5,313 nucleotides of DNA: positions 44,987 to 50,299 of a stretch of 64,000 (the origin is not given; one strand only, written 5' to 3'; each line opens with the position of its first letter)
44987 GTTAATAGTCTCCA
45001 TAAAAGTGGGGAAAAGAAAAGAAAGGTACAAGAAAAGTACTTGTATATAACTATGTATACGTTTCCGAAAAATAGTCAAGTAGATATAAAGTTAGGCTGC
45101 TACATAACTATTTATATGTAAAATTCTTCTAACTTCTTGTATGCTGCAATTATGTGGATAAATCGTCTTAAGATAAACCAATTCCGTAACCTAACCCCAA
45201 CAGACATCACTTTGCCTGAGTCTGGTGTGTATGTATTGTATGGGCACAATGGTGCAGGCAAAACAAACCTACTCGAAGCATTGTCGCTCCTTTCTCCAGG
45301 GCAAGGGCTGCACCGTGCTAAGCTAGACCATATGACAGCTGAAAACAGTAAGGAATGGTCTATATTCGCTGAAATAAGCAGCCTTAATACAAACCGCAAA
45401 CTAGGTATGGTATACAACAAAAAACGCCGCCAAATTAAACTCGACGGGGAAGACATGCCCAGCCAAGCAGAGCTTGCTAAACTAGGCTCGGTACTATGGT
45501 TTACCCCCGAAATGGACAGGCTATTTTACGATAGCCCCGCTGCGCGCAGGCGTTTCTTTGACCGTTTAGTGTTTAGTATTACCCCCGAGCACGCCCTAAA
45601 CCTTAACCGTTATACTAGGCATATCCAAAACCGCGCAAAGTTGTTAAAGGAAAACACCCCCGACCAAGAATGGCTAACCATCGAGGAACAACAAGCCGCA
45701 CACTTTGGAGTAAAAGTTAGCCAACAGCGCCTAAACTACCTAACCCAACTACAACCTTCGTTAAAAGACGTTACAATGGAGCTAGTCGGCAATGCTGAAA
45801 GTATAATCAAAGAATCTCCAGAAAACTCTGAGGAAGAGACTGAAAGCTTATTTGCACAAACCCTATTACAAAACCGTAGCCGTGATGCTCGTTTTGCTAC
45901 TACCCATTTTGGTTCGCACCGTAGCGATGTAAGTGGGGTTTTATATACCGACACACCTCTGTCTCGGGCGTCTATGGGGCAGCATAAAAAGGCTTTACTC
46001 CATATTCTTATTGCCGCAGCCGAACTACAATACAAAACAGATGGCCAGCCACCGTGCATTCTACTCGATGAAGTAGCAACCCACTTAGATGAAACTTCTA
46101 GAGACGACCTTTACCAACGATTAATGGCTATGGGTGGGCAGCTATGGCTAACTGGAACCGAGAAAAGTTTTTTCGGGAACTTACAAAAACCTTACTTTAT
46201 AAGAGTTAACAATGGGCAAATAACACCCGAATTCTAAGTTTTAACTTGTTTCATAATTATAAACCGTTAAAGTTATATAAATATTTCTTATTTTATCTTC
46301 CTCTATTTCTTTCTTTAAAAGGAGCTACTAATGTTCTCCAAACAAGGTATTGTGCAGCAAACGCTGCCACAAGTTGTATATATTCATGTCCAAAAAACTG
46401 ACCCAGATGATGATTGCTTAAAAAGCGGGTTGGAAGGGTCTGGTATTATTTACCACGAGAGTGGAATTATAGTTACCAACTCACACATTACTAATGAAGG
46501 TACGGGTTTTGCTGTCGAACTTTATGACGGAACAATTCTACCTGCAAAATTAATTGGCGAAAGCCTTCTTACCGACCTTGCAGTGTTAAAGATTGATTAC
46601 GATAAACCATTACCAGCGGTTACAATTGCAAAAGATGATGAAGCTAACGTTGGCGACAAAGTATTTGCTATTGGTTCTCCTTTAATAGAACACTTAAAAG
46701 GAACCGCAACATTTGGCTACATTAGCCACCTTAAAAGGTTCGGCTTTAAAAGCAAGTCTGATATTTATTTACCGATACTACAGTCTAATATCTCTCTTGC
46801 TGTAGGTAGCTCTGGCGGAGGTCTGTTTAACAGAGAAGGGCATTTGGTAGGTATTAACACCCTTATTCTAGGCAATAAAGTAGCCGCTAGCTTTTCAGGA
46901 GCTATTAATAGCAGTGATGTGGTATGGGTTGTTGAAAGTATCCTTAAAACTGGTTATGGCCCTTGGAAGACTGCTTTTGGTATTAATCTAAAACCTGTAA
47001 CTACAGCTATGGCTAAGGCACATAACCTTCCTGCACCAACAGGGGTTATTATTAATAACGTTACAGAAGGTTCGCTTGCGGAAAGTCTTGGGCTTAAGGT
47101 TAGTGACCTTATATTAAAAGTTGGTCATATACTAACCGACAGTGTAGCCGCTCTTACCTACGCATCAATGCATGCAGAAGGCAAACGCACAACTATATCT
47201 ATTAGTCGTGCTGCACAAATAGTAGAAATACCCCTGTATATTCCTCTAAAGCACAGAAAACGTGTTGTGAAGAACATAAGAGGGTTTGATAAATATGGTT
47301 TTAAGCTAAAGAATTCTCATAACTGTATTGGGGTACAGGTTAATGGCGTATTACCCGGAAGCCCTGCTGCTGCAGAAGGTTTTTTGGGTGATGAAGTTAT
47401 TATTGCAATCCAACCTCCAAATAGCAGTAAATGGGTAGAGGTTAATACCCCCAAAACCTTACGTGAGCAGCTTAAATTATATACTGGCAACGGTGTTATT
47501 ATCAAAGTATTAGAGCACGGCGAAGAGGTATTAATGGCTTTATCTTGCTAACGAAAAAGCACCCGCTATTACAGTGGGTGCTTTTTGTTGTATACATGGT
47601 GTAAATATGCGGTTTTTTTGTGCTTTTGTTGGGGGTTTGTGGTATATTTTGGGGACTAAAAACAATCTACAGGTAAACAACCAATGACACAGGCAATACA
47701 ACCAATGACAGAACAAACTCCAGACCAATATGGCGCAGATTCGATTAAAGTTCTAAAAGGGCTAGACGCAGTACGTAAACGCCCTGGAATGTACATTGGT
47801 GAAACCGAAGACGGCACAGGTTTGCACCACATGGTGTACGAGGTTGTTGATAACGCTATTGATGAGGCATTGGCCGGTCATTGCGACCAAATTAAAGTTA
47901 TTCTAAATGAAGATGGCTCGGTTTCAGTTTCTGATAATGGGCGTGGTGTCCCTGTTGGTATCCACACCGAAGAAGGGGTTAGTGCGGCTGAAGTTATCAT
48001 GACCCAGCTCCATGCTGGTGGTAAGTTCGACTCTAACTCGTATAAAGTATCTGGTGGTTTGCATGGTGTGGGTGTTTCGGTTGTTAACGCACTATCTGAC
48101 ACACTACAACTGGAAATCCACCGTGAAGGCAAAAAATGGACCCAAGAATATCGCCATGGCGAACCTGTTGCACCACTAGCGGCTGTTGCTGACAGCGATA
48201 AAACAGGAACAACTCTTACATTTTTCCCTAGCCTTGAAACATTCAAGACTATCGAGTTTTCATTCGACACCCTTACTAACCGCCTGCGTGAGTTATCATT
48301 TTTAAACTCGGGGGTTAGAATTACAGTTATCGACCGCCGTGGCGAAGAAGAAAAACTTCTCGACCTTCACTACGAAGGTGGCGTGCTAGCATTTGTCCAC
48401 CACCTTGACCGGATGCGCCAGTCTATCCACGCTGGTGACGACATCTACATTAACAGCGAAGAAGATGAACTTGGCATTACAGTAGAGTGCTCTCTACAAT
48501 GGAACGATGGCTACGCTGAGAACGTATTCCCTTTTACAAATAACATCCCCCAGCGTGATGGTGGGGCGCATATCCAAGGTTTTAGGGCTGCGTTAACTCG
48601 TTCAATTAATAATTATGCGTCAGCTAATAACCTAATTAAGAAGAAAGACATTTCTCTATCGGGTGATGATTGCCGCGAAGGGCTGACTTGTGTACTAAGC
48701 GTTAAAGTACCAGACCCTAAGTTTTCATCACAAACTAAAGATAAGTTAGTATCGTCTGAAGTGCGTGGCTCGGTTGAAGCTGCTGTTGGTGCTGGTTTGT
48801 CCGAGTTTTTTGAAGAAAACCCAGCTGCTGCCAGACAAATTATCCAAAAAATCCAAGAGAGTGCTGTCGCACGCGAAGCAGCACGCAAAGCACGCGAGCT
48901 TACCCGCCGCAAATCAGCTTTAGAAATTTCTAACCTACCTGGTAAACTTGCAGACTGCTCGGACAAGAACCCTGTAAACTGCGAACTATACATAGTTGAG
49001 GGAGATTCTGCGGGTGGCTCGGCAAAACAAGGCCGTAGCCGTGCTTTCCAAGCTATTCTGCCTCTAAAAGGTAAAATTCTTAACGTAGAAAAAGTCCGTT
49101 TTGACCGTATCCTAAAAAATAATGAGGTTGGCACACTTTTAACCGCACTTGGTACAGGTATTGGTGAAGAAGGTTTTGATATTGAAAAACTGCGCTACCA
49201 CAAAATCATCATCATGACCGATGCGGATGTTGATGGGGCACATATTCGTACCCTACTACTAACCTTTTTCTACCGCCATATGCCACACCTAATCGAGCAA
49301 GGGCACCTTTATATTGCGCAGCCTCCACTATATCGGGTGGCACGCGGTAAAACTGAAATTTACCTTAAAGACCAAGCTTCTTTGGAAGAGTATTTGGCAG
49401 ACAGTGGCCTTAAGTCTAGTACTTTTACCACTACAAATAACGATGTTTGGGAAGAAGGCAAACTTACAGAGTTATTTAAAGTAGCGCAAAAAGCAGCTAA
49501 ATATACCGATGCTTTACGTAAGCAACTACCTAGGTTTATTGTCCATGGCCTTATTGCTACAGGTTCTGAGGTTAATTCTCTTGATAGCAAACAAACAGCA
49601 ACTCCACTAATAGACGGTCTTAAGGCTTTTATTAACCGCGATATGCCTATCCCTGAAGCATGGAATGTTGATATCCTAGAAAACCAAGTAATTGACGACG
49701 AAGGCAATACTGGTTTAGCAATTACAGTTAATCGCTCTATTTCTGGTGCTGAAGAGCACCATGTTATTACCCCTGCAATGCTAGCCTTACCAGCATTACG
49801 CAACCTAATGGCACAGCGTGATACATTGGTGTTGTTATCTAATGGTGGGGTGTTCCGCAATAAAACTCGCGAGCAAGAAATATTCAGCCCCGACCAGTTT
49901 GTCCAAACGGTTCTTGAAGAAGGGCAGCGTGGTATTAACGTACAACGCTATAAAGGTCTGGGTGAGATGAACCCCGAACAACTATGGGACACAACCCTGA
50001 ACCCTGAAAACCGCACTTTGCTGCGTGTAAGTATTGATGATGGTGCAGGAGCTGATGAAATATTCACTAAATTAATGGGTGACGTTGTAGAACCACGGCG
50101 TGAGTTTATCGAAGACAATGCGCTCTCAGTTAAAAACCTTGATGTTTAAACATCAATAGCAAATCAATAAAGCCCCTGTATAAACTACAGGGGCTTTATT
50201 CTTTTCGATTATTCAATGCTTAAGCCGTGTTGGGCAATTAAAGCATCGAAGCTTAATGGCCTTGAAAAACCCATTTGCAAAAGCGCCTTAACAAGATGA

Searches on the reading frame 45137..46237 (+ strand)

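Call 31: search_protein_families(library=pfam, proteins=[window:45137-46237:+], max_evalue=0.001)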
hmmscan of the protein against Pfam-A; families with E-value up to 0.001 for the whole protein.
window:45137-46237:+ (366 aa): 7 families
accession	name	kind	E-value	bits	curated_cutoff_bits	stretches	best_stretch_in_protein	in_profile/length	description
PF02463.25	SMC_N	-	2e-15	57.2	40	1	8-357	2-213/220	RecF/RecN/SMC N terminal domain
PF13175.12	AAA_15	-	4.5e-10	40.1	32.1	1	6-197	1-131/374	AAA ATPase domain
PF13304.12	AAA_21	-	3.7e-09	37.5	27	1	31-329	1-283/304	AAA domain, putative AbiEii toxin, Type IV TA system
PF13476.12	AAA_23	-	2.6e-08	35.2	27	1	10-209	1-142/201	AAA domain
PF00005.33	ABC_tran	-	8.6e-07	30.1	25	1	21-75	3-56/137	ABC transporter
PF13401.12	AAA_22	-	1.9e-05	25.4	27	0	30-96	6-33/130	AAA domain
PF13514.12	AAA_27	-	7.9e-05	22.8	22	1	6-55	1-52/206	AAA domain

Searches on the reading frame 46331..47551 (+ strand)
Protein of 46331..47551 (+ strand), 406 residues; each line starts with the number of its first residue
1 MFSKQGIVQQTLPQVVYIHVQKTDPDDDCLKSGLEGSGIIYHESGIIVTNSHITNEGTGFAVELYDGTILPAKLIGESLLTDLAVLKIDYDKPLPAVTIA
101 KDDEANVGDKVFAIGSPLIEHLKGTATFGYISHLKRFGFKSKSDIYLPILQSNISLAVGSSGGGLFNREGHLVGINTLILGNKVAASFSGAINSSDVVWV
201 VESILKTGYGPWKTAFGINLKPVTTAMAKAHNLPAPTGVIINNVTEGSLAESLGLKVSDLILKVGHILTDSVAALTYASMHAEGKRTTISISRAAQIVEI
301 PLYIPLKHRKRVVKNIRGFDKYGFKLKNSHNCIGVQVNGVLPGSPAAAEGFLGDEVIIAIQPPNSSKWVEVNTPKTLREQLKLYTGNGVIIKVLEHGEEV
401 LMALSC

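Call 31: search_protein_families(library=pfam, proteins=[window:46331-47551:+], max_evalue=0.001)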
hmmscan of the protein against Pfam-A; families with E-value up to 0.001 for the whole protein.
window:46331-47551:+ (406 aa): 5 families
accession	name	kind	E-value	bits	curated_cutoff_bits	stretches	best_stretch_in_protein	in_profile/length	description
PF13365.12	Trypsin_2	-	1.3e-24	88.1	27.6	1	36-175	1-144/144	Trypsin-like peptidase domain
PF00595.29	PDZ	-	4.2e-08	33.9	23.2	0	227-267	23-55/81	PDZ domain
PF13180.12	PDZ_2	-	1.1e-07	32.4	27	0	217-297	4-73/80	PDZ domain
PF17820.7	PDZ_6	-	5.8e-07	29.6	27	0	240-288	1-49/54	PDZ domain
PF00089.32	Trypsin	-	5.3e-06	26.8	20.6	1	37-191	28-210/220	Trypsin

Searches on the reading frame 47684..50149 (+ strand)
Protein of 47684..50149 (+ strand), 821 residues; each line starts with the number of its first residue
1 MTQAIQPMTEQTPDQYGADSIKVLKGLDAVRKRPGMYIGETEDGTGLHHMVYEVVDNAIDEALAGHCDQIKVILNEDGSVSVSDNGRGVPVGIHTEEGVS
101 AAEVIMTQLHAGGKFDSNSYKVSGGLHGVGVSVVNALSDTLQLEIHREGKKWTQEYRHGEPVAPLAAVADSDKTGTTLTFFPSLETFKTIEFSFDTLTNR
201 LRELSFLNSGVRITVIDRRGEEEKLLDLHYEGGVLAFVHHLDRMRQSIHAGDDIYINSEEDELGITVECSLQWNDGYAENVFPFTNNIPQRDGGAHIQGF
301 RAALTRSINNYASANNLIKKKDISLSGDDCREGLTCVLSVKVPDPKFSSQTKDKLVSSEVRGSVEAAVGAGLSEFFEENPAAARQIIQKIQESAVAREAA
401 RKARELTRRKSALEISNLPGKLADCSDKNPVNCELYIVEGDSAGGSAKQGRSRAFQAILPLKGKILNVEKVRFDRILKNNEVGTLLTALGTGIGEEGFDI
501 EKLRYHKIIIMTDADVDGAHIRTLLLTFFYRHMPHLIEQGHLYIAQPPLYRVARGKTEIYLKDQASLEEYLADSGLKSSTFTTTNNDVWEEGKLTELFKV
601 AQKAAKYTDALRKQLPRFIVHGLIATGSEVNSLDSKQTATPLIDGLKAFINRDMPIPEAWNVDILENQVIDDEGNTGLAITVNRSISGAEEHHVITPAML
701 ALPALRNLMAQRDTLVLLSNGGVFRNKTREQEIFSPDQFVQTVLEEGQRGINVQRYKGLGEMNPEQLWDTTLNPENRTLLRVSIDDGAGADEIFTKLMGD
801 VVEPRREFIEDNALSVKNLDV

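Call 31: search_protein_families(library=pfam, proteins=[window:47684-50149:+], max_evalue=0.001)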
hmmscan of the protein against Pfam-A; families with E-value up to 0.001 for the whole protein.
window:47684-50149:+ (821 aa): 5 families
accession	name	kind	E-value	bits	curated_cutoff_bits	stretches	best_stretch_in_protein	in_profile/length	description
PF00204.31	DNA_gyraseB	-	1.1e-52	178.4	27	1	233-405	1-172/173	DNA gyrase B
PF00986.26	DNA_gyraseB_C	-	1.9e-30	105.2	29.8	1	749-810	2-63/63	DNA gyrase B subunit, carboxyl terminus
PF01751.28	Toprim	-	7.1e-20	71.4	23.1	1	434-546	1-95/96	Toprim domain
PF02518.31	HATPase_c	-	1.1e-17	64.9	26.4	1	43-184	2-109/111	Histidine kinase-, DNA gyrase B-, and HSP90-like ATPase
PF21249.2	GyrB_hook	-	8.6e-05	22.5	23.7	1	548-570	1-23/29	GyrB, hook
